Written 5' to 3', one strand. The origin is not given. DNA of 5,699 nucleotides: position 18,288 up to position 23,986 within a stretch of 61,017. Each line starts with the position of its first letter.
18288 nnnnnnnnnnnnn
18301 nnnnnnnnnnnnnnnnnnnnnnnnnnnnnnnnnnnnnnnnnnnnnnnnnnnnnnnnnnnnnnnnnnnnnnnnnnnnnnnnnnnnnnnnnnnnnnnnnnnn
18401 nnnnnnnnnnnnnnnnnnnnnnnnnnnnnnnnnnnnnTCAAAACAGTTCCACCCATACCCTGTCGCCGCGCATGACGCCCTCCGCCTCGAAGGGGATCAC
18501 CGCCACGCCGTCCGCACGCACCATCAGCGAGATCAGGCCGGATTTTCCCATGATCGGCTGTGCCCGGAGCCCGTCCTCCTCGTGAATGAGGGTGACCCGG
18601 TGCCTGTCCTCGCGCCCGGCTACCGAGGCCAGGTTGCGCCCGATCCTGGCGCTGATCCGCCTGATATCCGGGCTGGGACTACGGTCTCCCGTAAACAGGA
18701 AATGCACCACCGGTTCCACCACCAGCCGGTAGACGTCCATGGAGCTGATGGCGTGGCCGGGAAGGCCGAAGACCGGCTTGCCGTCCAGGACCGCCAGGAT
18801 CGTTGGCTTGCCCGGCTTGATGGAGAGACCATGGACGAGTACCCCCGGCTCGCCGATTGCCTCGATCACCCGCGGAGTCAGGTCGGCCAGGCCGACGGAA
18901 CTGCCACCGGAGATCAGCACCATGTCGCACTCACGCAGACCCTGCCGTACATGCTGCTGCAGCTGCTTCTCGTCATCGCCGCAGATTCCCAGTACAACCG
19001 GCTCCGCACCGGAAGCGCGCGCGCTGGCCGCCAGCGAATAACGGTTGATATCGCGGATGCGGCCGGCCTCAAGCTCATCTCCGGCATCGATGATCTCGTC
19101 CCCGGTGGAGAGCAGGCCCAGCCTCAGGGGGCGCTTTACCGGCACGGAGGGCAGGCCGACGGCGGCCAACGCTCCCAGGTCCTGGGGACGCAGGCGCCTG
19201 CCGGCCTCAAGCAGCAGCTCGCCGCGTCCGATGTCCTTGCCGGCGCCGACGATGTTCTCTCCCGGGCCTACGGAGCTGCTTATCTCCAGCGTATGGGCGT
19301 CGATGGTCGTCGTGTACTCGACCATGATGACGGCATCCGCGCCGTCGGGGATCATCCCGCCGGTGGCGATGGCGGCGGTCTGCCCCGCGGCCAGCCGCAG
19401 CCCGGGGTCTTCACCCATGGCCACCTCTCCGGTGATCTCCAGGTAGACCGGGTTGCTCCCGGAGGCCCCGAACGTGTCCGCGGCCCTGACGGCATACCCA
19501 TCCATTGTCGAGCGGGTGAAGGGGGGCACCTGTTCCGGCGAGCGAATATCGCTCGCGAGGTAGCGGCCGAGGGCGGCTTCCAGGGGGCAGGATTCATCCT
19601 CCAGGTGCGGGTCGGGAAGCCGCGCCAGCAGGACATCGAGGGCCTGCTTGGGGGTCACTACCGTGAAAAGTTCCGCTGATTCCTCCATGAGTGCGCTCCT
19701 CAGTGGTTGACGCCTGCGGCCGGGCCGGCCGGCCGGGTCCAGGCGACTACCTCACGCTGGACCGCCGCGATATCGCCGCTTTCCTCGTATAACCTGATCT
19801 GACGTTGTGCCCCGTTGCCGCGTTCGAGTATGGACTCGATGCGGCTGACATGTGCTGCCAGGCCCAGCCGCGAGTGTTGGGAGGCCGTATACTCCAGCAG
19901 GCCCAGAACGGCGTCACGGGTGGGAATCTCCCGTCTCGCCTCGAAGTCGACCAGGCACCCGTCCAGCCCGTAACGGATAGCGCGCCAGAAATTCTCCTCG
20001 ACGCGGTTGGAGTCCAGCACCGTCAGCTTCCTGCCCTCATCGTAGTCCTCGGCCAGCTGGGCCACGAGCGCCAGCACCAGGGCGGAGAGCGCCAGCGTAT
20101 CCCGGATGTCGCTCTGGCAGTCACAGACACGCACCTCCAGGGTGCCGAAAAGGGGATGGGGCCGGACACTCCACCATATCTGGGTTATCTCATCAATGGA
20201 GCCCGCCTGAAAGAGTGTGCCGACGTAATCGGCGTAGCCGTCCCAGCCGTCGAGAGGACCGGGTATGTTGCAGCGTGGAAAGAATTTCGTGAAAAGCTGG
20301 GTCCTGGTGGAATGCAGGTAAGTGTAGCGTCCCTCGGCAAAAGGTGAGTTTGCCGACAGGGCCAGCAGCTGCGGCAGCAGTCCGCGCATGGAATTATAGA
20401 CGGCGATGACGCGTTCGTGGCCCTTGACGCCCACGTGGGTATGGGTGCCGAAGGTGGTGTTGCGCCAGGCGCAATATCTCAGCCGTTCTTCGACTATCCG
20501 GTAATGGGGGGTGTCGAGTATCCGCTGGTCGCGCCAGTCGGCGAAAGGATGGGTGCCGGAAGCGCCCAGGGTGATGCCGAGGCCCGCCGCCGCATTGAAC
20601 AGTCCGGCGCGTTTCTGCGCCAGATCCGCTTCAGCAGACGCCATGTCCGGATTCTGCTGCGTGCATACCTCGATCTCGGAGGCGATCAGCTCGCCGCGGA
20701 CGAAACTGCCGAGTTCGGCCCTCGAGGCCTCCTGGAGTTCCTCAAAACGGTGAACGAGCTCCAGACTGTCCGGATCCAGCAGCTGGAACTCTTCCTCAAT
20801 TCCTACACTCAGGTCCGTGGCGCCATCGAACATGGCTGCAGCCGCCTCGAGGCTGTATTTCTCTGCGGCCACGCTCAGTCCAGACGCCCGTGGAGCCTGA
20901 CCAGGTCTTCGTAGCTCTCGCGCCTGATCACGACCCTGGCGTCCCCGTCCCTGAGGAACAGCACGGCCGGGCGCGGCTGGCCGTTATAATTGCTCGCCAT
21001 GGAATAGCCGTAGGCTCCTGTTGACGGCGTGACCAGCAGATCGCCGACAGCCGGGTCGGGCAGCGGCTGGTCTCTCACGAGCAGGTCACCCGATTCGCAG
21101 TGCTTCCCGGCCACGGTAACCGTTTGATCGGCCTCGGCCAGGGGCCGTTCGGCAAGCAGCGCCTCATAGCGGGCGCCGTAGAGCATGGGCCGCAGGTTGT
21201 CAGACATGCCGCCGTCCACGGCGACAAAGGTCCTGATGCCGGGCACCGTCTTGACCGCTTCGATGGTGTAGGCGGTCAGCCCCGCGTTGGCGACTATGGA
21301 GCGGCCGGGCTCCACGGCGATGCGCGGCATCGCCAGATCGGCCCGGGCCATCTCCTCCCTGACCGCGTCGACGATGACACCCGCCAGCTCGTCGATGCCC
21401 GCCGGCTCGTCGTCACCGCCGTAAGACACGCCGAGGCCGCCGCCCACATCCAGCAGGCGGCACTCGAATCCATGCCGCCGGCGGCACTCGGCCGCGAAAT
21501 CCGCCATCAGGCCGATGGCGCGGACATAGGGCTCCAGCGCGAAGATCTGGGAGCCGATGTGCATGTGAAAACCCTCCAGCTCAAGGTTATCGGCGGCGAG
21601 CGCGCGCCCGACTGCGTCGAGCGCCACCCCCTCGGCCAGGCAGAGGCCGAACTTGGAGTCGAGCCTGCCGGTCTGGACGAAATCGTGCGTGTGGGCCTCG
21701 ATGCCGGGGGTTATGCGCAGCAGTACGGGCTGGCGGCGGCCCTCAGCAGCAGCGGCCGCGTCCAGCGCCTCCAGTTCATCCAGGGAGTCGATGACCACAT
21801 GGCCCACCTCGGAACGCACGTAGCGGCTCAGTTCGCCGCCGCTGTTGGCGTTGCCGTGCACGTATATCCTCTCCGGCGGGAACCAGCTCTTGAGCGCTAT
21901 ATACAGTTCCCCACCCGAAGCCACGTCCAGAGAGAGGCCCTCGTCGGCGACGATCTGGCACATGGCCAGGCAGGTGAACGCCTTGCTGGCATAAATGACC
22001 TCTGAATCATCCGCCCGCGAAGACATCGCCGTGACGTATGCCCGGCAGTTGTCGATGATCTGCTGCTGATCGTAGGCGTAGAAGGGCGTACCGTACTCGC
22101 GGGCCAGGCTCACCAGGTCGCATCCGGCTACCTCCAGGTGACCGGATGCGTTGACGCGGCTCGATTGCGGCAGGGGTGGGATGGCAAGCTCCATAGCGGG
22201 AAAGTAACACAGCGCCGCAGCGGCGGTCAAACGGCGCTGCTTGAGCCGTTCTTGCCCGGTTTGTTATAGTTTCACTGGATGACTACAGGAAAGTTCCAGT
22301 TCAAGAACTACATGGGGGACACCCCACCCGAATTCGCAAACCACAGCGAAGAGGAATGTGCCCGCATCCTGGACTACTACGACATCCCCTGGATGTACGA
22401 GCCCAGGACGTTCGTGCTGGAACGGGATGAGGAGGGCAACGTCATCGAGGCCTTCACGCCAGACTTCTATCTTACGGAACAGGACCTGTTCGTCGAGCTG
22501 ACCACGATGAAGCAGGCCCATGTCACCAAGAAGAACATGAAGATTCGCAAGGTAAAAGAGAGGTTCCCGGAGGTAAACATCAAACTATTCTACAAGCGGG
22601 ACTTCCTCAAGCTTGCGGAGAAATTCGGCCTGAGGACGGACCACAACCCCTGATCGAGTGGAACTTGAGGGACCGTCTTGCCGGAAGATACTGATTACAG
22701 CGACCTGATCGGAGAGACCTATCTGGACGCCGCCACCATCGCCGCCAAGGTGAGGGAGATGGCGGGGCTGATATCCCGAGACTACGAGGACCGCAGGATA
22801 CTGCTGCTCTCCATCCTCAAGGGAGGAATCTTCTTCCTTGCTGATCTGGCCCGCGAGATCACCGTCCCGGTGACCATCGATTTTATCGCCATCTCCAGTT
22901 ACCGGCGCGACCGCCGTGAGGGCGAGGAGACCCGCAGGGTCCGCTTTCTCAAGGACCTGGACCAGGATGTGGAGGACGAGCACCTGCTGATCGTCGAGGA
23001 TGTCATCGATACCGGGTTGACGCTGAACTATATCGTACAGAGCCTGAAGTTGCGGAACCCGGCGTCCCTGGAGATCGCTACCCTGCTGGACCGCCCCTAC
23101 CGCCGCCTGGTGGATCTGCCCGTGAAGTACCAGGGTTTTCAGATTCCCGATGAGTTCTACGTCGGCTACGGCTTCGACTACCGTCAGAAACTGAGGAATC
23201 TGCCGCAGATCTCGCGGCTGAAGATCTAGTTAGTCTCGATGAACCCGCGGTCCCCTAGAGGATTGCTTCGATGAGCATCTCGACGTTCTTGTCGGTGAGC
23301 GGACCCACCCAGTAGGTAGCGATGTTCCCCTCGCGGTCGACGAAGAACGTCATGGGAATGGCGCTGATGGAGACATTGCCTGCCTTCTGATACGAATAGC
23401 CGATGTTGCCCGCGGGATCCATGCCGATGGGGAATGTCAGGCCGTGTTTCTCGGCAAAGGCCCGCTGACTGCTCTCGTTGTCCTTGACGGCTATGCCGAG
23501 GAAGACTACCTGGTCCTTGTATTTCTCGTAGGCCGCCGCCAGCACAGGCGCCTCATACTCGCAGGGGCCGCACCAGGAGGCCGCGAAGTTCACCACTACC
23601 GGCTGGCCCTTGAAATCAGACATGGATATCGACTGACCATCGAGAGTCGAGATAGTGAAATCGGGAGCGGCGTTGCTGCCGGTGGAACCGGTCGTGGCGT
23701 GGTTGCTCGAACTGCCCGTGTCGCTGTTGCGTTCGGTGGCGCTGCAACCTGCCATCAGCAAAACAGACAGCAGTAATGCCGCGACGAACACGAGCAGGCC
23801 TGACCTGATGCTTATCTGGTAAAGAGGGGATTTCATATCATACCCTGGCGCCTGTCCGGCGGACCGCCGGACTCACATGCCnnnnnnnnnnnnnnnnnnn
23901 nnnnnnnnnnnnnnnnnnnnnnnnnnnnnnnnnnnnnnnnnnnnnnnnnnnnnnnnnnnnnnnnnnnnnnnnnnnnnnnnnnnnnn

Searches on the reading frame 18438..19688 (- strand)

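Call 30: search_protein_families(library=pfam, proteins=[window:18438-19688:-], max_evalue=0.00001)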
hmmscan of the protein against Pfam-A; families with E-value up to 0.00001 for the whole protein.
window:18438-19688:- (416 aa): 3 families
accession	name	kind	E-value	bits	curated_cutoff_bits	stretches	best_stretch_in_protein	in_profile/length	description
PF03453.22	MoeA_N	-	5.8e-47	159.8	30.8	1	13-178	3-160/160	MoeA N-terminal region (domain I and II)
PF00994.29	MoCF_biosynth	-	8.5e-28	97.3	26.6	1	193-328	3-142/144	Probable molybdopterin binding domain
PF03454.20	MoeA_C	-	1.5e-12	48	22.1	1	347-416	2-72/72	MoeA C-terminal region (domain IV)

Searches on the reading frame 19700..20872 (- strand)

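Call 30: search_protein_families(library=pfam, proteins=[window:19700-20872:-], max_evalue=0.00001)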
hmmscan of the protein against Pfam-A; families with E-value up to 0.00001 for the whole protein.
window:19700-20872:- (390 aa): 1 family
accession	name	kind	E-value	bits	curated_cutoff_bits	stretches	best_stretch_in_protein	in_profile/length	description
PF04107.18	GCS2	-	1.6e-52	179.1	21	1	23-303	1-291/291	Glutamate-cysteine ligase family 2(GCS2)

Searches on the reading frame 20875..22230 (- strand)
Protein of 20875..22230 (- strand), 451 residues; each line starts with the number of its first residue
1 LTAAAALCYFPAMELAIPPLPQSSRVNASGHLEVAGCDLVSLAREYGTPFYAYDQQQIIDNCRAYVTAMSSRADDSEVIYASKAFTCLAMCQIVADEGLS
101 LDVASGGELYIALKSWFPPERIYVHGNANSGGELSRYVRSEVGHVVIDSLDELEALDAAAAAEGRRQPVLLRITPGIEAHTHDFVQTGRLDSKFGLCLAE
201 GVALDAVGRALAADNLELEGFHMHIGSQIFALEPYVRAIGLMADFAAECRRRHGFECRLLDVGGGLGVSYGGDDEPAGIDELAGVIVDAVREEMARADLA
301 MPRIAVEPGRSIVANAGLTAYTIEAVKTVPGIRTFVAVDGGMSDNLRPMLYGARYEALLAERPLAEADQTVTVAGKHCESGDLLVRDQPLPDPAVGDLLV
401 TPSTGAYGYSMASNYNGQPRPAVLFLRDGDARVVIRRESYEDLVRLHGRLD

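Call 30: search_protein_families(library=pfam, proteins=[window:20875-22230:-], max_evalue=0.00001)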
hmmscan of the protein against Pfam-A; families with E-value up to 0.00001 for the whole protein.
window:20875-22230:- (451 aa): 2 families
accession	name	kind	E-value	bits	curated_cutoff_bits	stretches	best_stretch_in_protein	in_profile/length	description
PF02784.22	Orn_Arg_deC_N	-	2e-55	188.3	23.4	1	57-314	3-247/247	Pyridoxal-dependent decarboxylase, pyridoxal binding domain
PF00278.28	Orn_DAP_Arg_deC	-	6.7e-19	68.4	23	1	51-405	2-95/95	Pyridoxal-dependent decarboxylase, C-terminal sheet domain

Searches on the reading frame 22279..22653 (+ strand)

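Call 30: search_protein_families(library=pfam, proteins=[window:22279-22653:+], max_evalue=0.00001)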
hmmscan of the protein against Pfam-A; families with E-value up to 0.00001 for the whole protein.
window:22279-22653:+ (124 aa): 0 families

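Call 80: search_protein_families(library=pfam, proteins=[window:22279-22650:+], max_evalue=0.1)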
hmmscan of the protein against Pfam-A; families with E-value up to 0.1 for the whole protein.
window:22279-22650:+ (124 aa): 1 family
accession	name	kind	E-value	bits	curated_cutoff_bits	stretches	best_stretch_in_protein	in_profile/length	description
PF05367.17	Phage_endo_I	-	0.0063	16.6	29.1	1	56-112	49-101/149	Phage endonuclease I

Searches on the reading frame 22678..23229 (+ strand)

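Call 30: search_protein_families(library=pfam, proteins=[window:22678-23229:+], max_evalue=0.00001)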
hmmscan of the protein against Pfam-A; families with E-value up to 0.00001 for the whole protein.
window:22678-23229:+ (183 aa): 1 family
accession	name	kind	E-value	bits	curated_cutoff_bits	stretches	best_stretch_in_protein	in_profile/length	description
PF00156.33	Pribosyltran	-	1.6e-26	92.9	26.3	1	14-168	4-157/158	Phosphoribosyl transferase domain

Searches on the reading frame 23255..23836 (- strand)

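Call 30: search_protein_families(library=pfam, proteins=[window:23255-23836:-], max_evalue=0.00001)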
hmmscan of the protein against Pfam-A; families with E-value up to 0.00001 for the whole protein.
window:23255-23836:- (193 aa): 5 families
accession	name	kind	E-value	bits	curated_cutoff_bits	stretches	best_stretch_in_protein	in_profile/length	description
PF00578.27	AhpC-TSA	-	4.1e-27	95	26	1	55-173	3-122/124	AhpC/TSA family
PF08534.16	Redoxin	-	1.2e-24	87.2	26.6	1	55-184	4-143/148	Redoxin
PF00085.26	Thioredoxin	-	8.1e-11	42.3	23.5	1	77-125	18-66/103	Thioredoxin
PF13905.12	Thioredoxin_8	-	6.8e-09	36.4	27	1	77-172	1-94/94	Thioredoxin-like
PF13098.12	Thioredoxin_2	-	1.9e-06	28.6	27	1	76-183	4-98/104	Thioredoxin-like domain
